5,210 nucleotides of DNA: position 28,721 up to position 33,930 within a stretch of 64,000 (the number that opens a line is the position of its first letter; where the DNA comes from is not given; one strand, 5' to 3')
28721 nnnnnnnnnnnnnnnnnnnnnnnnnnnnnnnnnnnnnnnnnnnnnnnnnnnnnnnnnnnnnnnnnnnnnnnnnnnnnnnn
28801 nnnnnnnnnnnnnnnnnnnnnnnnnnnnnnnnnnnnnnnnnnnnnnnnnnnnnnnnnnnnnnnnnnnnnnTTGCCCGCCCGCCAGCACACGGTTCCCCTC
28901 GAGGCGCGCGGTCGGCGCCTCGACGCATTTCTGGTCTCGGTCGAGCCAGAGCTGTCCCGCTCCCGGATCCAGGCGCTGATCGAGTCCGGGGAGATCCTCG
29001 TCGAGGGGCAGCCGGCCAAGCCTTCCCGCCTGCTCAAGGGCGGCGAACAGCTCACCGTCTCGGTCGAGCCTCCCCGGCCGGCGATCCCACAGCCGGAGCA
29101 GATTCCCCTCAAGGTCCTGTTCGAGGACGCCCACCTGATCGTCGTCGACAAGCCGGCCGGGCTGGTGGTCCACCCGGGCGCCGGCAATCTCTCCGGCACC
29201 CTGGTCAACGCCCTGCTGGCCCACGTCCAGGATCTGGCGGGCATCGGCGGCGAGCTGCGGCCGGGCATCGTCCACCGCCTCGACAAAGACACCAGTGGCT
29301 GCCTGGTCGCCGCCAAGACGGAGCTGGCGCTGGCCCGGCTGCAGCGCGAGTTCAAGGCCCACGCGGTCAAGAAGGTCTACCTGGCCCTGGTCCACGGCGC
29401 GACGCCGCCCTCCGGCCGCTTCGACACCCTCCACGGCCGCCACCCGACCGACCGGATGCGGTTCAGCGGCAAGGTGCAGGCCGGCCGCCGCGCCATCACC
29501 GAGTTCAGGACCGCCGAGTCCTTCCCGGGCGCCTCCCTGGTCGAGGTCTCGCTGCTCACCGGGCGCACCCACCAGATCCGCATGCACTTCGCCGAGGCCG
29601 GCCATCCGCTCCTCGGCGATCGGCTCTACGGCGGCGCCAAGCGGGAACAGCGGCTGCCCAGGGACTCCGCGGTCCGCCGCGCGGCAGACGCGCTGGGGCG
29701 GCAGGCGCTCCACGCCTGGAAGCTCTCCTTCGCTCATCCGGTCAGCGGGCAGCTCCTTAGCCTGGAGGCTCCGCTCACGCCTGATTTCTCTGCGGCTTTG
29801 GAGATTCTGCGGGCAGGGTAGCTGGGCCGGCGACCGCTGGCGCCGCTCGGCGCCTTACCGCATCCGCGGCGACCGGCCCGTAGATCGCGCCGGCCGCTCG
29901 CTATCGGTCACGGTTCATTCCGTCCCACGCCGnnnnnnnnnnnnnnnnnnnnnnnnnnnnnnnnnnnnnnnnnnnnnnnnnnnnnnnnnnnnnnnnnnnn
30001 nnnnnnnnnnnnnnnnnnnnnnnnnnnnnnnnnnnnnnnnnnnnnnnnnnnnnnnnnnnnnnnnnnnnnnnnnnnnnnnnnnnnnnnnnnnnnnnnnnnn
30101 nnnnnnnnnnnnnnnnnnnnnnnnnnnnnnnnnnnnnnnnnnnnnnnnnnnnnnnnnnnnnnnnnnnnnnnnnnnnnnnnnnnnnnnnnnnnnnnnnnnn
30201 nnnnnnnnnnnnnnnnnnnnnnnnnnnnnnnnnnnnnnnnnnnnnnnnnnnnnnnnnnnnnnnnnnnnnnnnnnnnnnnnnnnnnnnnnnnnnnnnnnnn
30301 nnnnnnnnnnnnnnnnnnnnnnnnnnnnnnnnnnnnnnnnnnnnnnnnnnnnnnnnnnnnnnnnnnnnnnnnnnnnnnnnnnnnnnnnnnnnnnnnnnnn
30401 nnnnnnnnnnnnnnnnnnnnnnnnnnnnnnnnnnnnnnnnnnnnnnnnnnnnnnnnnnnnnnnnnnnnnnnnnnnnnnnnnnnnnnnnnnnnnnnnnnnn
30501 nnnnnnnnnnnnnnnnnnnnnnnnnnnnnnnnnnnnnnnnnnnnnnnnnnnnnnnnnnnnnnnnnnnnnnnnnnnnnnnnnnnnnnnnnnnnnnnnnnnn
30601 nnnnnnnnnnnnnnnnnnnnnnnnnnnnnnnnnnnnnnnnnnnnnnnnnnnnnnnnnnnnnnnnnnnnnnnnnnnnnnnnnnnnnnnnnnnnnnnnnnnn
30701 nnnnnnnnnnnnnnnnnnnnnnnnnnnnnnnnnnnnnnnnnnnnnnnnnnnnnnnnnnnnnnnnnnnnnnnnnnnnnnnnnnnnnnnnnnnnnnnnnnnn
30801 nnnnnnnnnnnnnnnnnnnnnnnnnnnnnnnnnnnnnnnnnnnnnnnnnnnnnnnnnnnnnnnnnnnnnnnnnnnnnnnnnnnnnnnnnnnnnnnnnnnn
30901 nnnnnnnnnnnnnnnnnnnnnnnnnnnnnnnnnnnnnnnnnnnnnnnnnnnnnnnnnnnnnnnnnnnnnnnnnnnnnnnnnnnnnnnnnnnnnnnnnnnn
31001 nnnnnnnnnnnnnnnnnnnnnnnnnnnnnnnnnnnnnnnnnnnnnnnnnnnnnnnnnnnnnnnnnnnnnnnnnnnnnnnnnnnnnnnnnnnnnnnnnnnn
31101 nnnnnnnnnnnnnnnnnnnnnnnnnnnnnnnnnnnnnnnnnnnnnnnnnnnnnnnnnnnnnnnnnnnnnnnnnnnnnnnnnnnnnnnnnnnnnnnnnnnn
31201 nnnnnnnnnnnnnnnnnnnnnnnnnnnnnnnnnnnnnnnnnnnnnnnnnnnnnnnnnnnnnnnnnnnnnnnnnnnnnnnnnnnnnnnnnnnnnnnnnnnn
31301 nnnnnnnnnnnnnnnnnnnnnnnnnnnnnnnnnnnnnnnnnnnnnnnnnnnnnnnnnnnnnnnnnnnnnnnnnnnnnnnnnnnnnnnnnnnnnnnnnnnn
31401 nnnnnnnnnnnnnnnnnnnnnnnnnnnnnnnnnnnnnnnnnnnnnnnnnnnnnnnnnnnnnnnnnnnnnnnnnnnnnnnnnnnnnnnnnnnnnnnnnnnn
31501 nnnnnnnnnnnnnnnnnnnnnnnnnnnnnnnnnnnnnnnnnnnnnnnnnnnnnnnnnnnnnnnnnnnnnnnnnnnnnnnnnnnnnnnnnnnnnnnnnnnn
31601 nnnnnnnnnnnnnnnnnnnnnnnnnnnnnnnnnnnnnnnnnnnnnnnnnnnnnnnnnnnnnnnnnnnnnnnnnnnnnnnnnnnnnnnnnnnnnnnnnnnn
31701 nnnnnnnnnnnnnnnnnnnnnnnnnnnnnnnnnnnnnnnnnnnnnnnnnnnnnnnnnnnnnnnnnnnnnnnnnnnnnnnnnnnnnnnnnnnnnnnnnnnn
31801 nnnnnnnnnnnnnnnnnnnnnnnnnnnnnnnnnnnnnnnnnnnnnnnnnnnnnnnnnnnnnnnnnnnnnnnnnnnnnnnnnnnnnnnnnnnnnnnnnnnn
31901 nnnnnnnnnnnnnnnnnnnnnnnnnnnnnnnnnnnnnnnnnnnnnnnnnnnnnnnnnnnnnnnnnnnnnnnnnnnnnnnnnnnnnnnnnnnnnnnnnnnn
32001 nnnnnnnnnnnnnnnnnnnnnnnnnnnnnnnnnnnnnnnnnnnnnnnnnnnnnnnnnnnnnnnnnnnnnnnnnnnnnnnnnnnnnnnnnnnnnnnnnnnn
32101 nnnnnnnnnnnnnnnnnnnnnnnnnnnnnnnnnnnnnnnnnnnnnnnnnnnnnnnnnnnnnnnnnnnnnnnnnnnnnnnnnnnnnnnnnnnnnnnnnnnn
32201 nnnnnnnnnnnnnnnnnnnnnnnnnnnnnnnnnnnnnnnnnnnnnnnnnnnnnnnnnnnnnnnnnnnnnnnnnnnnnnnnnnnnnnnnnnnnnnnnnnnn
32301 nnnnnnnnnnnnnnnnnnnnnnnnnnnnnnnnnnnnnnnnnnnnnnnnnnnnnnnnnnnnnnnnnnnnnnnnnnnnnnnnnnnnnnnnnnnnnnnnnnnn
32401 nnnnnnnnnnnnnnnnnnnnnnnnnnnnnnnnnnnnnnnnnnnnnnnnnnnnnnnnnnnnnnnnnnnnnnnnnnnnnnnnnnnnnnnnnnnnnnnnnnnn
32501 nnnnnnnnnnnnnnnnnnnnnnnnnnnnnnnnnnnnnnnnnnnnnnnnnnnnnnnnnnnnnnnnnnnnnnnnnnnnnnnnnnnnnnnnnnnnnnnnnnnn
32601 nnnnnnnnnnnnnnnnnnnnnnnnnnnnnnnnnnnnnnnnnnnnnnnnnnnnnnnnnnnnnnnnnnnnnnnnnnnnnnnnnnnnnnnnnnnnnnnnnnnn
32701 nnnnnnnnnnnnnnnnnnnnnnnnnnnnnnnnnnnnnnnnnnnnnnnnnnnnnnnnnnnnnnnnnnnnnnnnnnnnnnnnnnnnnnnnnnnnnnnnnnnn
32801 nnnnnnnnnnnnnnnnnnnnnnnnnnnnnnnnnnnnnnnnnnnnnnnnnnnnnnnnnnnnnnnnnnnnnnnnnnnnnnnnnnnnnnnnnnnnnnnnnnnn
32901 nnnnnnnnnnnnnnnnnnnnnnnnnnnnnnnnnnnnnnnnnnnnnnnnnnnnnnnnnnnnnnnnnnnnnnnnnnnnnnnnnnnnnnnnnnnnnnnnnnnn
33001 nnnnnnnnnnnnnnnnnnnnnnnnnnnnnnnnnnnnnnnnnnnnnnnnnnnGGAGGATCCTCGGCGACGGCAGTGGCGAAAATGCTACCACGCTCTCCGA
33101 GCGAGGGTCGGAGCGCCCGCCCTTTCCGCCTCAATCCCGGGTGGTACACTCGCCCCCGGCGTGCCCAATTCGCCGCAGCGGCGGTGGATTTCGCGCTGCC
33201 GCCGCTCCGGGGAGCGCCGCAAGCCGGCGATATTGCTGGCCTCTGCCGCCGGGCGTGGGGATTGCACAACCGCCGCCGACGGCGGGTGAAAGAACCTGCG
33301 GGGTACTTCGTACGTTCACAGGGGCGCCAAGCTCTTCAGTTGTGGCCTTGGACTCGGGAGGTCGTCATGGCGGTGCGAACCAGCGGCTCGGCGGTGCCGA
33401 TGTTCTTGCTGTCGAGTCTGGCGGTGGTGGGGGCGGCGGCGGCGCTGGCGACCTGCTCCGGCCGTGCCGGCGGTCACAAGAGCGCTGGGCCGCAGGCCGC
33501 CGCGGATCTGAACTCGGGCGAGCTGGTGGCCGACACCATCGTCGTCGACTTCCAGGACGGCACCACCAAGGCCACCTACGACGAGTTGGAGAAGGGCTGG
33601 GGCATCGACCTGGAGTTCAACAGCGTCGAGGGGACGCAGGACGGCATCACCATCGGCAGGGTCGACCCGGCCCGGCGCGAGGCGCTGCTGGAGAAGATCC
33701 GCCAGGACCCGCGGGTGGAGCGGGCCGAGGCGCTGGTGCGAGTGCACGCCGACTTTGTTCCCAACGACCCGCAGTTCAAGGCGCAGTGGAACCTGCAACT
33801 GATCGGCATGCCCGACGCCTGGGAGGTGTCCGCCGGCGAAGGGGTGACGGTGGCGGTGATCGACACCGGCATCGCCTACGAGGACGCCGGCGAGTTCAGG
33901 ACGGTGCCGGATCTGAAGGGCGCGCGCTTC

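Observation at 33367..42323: Surface gene cluster: S8 lipoprotein protease with a polytopic membrane tail, a translationally coupled 72-aa gene, and a 2261-aa repeat lipoprotein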

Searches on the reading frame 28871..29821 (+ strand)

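Call 10: search_protein_families(library=pfam, proteins=[window:28871-29821:+], max_evalue=0.001)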
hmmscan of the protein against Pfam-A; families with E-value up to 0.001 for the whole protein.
window:28871-29821:+ (316 aa): 2 families
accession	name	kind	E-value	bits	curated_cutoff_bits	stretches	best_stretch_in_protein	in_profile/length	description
PF00849.27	PseudoU_synth_2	-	2.3e-33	116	26.8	1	88-241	1-151/152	RNA pseudouridylate synthase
PF01479.30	S4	-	5.5e-10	39.2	22.8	1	15-60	1-47/48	S4 domain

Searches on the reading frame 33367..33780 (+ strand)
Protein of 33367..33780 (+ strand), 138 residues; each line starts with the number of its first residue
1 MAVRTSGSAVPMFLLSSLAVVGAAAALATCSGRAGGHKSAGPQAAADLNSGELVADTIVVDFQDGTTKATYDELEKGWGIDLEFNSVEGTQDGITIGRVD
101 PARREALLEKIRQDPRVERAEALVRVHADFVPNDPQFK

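Call 59: search_protein_families(library=pfam, proteins=[window:33367-33780:+], max_evalue=0.01)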
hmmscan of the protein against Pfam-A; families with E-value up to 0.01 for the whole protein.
window:33367-33780:+ (138 aa): 0 families
